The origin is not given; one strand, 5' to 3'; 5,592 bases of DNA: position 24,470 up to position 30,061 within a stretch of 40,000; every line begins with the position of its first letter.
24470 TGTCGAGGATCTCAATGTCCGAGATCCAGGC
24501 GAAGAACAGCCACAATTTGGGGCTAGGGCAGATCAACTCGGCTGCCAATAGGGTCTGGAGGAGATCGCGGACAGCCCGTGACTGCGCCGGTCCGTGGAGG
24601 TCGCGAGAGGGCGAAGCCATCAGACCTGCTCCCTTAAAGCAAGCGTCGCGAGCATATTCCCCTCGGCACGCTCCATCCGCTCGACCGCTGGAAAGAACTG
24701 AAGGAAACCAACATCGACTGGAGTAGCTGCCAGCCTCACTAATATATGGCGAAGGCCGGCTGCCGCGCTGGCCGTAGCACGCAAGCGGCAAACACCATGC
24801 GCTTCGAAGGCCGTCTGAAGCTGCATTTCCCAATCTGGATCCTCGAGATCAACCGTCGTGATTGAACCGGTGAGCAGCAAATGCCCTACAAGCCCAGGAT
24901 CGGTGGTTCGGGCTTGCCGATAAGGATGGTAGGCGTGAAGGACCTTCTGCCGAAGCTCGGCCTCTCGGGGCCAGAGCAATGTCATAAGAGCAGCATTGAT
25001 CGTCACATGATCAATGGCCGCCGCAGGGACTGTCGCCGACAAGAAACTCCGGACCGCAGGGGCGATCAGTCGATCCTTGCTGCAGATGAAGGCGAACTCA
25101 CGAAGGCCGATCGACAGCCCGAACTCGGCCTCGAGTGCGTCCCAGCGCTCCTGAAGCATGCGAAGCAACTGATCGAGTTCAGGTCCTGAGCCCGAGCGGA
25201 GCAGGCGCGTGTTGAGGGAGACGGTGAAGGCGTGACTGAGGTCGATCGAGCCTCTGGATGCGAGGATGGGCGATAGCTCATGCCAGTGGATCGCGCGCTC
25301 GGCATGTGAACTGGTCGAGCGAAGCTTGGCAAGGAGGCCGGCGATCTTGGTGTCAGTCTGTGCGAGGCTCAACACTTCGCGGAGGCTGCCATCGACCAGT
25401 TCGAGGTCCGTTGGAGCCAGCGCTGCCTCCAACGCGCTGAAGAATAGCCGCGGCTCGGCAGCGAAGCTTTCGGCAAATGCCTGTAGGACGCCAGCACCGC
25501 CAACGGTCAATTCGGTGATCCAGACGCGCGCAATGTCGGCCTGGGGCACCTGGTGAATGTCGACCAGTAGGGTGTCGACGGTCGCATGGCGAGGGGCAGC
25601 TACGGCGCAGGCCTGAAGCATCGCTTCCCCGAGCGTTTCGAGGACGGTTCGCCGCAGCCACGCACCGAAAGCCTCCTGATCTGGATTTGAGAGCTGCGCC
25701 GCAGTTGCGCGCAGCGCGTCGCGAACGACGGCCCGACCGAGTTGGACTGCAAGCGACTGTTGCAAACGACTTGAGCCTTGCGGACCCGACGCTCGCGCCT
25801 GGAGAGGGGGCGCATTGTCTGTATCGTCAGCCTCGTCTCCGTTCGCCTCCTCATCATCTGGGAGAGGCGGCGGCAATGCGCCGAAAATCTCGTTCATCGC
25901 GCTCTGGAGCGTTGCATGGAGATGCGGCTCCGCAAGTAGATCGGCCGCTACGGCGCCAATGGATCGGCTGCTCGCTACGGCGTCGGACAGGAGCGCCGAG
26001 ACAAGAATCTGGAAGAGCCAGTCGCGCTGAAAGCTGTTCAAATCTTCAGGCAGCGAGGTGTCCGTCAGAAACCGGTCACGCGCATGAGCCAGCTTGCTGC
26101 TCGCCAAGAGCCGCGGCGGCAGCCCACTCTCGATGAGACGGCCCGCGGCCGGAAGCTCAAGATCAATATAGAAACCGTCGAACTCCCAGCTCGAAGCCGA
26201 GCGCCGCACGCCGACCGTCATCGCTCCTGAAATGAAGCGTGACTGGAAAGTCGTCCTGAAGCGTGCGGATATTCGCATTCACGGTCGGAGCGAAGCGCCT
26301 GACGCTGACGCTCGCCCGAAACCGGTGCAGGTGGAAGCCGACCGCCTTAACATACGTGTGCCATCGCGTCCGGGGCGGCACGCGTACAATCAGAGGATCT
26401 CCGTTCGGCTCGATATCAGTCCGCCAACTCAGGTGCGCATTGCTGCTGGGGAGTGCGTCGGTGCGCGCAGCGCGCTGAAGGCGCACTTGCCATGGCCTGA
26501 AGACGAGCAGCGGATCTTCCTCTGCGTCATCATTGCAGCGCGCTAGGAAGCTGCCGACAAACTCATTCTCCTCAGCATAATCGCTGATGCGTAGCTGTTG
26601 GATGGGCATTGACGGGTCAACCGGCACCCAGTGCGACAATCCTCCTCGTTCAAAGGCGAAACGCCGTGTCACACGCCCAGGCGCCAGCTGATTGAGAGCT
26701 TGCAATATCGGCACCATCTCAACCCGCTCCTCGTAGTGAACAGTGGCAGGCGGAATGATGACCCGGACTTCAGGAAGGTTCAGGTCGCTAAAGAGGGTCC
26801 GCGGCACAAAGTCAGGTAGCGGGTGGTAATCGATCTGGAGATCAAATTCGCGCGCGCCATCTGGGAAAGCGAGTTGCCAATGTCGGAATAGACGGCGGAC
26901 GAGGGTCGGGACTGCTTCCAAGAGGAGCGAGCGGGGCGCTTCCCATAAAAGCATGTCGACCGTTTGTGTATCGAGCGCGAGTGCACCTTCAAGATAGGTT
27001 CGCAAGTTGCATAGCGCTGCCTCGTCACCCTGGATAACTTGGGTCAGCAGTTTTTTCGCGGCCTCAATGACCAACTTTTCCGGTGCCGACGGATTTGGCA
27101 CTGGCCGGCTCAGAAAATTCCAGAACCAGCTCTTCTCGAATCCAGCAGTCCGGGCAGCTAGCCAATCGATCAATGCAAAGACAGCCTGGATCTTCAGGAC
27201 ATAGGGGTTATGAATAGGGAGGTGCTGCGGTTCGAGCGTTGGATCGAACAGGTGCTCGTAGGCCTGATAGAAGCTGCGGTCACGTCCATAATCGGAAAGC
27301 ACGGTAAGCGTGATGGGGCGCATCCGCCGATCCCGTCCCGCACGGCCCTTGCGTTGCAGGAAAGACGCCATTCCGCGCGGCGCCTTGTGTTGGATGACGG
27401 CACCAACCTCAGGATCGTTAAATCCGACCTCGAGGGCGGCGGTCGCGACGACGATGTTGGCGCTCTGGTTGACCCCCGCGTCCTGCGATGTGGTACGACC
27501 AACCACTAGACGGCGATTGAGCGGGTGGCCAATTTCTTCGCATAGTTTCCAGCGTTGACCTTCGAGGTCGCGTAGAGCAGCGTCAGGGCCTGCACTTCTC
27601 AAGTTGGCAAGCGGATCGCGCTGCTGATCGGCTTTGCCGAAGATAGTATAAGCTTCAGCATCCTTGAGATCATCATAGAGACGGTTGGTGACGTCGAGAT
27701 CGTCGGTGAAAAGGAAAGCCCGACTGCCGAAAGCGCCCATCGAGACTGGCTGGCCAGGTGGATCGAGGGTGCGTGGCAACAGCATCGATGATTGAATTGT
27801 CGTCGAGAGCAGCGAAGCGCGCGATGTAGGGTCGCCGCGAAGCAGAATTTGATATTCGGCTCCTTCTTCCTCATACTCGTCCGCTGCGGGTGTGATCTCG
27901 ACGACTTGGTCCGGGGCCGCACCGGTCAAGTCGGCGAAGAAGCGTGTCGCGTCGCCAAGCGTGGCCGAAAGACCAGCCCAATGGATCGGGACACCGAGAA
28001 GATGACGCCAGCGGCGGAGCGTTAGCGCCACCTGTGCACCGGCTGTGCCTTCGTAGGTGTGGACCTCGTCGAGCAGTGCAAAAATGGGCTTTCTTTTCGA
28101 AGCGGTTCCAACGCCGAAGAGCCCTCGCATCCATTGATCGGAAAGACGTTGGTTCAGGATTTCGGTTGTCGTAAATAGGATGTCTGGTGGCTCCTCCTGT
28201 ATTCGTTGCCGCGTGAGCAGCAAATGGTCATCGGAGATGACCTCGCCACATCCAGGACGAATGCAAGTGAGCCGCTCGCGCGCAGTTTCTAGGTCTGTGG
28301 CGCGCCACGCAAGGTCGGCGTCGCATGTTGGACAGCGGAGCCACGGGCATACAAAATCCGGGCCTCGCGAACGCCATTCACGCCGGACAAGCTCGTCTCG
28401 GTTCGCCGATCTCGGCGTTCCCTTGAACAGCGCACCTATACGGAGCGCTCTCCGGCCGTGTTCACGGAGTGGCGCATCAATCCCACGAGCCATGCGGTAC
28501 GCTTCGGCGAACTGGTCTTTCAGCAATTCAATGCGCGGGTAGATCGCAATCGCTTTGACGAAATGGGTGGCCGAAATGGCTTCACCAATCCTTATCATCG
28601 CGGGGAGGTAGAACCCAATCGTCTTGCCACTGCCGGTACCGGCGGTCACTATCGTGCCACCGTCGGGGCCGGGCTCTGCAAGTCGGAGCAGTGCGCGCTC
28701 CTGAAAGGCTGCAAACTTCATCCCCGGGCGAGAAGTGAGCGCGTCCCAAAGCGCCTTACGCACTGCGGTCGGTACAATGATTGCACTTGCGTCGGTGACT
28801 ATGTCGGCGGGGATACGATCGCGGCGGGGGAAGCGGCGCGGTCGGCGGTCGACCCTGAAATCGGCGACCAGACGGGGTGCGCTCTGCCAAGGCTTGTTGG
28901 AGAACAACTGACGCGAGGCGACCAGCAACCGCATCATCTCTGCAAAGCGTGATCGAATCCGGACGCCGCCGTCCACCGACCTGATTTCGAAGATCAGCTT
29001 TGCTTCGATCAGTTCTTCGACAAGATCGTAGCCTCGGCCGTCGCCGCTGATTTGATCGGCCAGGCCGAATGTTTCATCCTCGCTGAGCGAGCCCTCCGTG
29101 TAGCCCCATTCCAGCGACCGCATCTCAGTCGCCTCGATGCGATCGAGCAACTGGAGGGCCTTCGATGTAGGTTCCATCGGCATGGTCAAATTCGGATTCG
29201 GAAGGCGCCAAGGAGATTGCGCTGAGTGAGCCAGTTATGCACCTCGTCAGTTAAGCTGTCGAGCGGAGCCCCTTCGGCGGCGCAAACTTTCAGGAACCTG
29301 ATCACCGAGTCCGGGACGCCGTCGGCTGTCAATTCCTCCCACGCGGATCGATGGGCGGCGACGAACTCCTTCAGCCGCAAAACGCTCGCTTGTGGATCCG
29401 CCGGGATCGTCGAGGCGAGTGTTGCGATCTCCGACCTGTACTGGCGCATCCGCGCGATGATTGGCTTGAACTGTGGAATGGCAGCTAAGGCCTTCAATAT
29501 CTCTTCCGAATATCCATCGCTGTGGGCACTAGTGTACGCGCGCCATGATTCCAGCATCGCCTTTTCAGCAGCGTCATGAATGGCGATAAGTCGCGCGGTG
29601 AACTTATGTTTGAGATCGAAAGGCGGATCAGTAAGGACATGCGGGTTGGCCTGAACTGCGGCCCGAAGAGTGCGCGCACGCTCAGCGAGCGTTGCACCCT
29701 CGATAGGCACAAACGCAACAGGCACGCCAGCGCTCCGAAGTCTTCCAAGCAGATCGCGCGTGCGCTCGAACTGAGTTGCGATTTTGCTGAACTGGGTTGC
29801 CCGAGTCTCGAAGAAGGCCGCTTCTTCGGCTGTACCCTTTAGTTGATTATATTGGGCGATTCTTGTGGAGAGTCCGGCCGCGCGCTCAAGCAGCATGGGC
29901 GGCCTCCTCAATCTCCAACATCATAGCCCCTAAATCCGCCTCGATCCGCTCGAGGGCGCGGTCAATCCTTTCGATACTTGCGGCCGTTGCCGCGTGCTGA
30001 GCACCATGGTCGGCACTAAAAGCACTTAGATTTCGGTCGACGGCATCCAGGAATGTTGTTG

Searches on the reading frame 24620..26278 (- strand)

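Call 5: search_protein_families(library=ncbifam, proteins=[window:24620-26278:-], max_evalue=0.001)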
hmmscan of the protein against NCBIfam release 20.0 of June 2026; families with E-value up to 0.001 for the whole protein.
window:24620-26278:- (552 aa): 1 family
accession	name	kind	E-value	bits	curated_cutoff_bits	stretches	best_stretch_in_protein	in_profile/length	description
NF041067.1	DpdJ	equivalog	1.5e-111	374.2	800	1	30-552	991-1481/1482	protein DpdJ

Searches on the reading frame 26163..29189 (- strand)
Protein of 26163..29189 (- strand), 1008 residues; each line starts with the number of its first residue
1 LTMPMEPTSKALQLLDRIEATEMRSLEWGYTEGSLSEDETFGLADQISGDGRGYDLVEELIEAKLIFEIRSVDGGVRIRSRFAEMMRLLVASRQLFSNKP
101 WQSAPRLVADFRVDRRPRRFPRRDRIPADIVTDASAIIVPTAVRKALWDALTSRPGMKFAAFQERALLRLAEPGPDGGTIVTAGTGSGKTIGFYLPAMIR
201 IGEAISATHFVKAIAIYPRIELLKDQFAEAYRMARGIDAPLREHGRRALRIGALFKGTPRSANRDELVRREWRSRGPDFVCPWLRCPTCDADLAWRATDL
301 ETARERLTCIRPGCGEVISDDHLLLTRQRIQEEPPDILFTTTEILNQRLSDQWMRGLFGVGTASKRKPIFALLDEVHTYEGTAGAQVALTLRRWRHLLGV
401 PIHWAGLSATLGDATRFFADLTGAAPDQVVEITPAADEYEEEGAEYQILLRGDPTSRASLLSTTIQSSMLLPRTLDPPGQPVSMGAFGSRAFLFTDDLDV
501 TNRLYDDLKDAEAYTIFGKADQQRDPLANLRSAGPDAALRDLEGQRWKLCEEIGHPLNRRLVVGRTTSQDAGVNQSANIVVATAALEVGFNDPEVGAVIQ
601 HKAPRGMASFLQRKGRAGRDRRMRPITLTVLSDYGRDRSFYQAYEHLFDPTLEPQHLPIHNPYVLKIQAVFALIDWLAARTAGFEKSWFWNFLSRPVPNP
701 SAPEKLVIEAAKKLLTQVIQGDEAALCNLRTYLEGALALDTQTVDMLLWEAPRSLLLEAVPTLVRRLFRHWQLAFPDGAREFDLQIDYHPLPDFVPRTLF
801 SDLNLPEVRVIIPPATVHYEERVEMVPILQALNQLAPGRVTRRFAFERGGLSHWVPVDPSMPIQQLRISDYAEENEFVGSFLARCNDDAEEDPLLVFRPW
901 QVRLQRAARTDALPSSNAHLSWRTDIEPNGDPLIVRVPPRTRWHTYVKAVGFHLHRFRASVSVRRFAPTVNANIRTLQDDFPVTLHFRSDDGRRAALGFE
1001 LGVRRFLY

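Call 5: search_protein_families(library=ncbifam, proteins=[window:26163-29189:-], max_evalue=0.001)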
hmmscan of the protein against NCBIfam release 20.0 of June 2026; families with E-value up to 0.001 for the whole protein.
window:26163-29189:- (1008 aa): 11 families
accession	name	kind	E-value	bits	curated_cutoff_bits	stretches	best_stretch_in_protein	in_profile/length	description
NF041067.1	DpdJ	equivalog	0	1358.9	800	1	15-1003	1-994/1482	protein DpdJ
TIGR04121.1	DEXH_lig_assoc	equivalog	1.2e-17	62.9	850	2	575-619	301-345/804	ligase-associated DNA damage response DEXH box helicase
TIGR03817.1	DECH_helic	hypoth_equivalog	1e-14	53.8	874.1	1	580-671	333-423/742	helicase/secretion neighborhood putative DEAH-box helicase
NF007284.0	PRK09751.1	equivalog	6.8e-13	46.8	1496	2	326-431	139-237/1538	ATP-dependent helicase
TIGR01389.1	recQ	equivalog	1.6e-09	36.8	640.2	1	565-621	263-319/591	DNA helicase RecQ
TIGR00614.1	recQ_fam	subfamily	2.2e-09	36.6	219.8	1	573-622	273-322/470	RecQ family ATP-dependent DNA helicase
NF008279.0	PRK11057.1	equivalog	3.1e-08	32.5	1015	1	565-621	275-331/608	ATP-dependent DNA helicase RecQ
NF010338.0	PRK13767.1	equivalog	1.7e-07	29.9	849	0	578-620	343-385/877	ATP-dependent helicase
TIGR03158.1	cas3_cyano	exception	3.8e-05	23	69.1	0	180-237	18-66/357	type I-D CRISPR-associated helicase Cas3'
NF053636.1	DDHlcsCsdAPsy1082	equivalog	4.3e-05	22.2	890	0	179-224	43-88/512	DEAD/DEAH box helicase CsdA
NF041063.1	DpdF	equivalog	0.00023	19.9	550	0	576-622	428-474/813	protein DpdF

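Call 40: find_encoding_contigs(protein=window:26163-29183:-, flank=10000, max_places=10)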
Protein window:26163-29183:- (1006 aa): no gene with exactly this product is on record in the collection.

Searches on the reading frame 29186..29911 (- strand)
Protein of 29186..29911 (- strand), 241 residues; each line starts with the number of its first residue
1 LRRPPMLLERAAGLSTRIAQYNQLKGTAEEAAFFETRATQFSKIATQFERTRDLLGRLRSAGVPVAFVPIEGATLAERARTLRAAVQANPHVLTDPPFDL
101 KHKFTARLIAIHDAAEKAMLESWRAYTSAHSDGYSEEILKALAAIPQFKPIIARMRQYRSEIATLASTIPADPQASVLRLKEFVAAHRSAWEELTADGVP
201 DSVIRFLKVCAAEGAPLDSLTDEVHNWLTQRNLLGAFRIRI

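Call 5: search_protein_families(library=ncbifam, proteins=[window:29186-29911:-], max_evalue=0.001)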
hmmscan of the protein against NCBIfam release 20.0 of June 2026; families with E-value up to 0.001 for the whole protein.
window:29186-29911:- (241 aa): 1 family
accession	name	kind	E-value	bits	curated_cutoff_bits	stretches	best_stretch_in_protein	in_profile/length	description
NF041066.2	DpdI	equivalog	5.3e-12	46.2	150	1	6-239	2-239/239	protein DpdI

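Call 19: find_encoding_contigs(protein=window:29186-29896:-, flank=10000, max_places=10)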
Protein window:29186-29896:- (236 aa): 1 contig read that carries it; 1 place shown.
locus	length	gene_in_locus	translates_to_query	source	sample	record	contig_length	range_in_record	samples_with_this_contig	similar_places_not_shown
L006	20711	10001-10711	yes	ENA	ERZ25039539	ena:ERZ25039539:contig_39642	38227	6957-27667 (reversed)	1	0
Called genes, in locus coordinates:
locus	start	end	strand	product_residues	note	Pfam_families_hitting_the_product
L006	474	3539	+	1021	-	PF04851:ResIII (faint), PF00176:SNF2-rel_dom (weak), PF00271:Helicase_C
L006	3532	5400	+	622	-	PF00270:DEAD, PF00271:Helicase_C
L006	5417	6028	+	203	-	-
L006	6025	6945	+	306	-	PF28110:DpdG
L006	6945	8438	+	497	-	PF13401:AAA_22 (weak)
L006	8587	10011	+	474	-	-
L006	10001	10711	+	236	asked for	-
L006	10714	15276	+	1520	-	PF00270:DEAD (weak), PF00271:Helicase_C (weak)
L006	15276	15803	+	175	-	PF13091:PLDc_2 (weak)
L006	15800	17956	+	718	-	PF28109:DpdD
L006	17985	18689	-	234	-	PF06508:QueC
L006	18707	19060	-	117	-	PF01242:PTPS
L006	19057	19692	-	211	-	PF04055:Radical_SAM (weak)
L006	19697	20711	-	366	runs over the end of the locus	PF14072:DndB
